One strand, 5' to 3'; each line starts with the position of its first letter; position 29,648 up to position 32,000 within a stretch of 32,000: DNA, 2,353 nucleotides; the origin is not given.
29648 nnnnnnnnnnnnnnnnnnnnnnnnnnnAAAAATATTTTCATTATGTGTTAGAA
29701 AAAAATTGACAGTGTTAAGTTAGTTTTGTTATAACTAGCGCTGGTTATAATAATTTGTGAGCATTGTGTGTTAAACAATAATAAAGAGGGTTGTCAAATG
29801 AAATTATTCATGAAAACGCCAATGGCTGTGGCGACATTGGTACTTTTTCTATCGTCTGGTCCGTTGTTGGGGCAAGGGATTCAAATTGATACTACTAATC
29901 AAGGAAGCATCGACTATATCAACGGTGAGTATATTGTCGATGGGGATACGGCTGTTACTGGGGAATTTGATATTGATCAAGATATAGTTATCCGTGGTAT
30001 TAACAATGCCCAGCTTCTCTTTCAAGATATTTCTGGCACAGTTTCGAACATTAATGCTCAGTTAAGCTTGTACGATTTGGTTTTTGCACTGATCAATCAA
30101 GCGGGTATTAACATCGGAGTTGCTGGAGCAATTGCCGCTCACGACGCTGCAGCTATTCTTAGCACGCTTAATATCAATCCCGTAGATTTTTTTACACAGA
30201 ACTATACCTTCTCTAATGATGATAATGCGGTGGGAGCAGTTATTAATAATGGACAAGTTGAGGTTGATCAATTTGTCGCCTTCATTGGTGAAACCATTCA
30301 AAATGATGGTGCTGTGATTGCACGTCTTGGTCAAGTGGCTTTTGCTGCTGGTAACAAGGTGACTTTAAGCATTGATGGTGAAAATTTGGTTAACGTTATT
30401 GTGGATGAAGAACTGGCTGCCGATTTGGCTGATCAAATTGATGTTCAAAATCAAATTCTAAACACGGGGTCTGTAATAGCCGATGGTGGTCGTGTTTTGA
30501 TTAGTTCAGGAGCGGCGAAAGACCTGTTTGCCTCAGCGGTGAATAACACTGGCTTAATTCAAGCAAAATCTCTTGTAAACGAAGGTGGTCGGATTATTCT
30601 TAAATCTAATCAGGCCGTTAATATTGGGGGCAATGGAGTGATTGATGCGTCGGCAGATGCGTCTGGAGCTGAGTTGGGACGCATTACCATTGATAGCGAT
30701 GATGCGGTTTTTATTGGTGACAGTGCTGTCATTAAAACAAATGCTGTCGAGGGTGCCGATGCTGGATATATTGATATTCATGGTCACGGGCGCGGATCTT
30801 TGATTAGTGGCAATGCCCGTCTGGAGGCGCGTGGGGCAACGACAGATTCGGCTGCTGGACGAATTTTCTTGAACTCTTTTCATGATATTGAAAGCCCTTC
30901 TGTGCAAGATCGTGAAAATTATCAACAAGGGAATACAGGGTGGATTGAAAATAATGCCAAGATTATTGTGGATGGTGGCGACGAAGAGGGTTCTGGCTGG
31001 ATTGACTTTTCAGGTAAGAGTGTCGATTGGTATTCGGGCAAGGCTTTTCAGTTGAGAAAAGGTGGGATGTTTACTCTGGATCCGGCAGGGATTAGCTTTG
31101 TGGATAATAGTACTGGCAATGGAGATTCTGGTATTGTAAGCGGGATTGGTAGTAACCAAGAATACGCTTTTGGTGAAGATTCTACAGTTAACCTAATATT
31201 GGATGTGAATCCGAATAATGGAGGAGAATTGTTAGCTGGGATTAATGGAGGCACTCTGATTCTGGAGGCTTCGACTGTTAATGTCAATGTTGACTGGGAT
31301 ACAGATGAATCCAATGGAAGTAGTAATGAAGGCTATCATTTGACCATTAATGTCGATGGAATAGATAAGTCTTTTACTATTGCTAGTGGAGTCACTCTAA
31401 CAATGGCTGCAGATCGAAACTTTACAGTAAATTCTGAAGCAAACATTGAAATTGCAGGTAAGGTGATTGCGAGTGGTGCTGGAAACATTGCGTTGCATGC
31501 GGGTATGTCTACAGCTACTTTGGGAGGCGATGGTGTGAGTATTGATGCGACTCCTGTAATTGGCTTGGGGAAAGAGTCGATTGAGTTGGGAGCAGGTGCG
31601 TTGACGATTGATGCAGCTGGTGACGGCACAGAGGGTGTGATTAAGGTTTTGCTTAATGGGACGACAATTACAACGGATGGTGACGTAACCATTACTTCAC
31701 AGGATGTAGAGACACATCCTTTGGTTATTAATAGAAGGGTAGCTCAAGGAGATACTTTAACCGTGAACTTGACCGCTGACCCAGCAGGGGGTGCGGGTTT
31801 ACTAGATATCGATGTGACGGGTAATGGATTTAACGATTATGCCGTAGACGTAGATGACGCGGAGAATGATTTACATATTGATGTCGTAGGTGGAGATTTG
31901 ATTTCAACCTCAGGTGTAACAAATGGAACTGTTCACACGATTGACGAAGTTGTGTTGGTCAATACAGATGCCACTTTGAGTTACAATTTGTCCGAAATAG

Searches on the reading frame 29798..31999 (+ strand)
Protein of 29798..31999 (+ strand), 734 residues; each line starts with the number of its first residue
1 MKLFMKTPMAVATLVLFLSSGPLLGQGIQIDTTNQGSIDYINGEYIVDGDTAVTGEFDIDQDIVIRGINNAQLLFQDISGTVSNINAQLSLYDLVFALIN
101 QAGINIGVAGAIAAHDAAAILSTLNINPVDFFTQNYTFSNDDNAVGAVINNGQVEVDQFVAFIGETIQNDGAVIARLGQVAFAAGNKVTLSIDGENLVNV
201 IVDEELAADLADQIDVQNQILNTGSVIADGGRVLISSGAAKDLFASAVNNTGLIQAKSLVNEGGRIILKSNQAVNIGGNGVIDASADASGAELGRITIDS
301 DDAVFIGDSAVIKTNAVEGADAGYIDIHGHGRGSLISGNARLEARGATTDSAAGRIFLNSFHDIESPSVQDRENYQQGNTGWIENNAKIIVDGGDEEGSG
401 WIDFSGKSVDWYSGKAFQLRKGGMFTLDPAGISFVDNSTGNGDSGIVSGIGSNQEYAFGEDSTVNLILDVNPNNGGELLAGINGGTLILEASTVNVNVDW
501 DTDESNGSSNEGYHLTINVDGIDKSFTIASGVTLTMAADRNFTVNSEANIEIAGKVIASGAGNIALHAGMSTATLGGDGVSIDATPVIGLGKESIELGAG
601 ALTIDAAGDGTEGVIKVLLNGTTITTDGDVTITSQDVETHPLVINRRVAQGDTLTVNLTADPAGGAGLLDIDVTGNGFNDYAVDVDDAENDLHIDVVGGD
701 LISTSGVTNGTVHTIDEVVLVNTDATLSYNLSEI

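Call 61: search_protein_families(library=pfam, proteins=[window:29798-31999:+], max_evalue=0.1)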
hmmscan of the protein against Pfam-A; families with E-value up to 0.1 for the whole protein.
window:29798-31999:+ (734 aa): 1 family
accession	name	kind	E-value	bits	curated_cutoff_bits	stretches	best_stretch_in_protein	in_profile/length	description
PF20606.3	DUF6799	-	0.0087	16.2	26.8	0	617-632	28-43/63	Domain of unknown function (DUF6799)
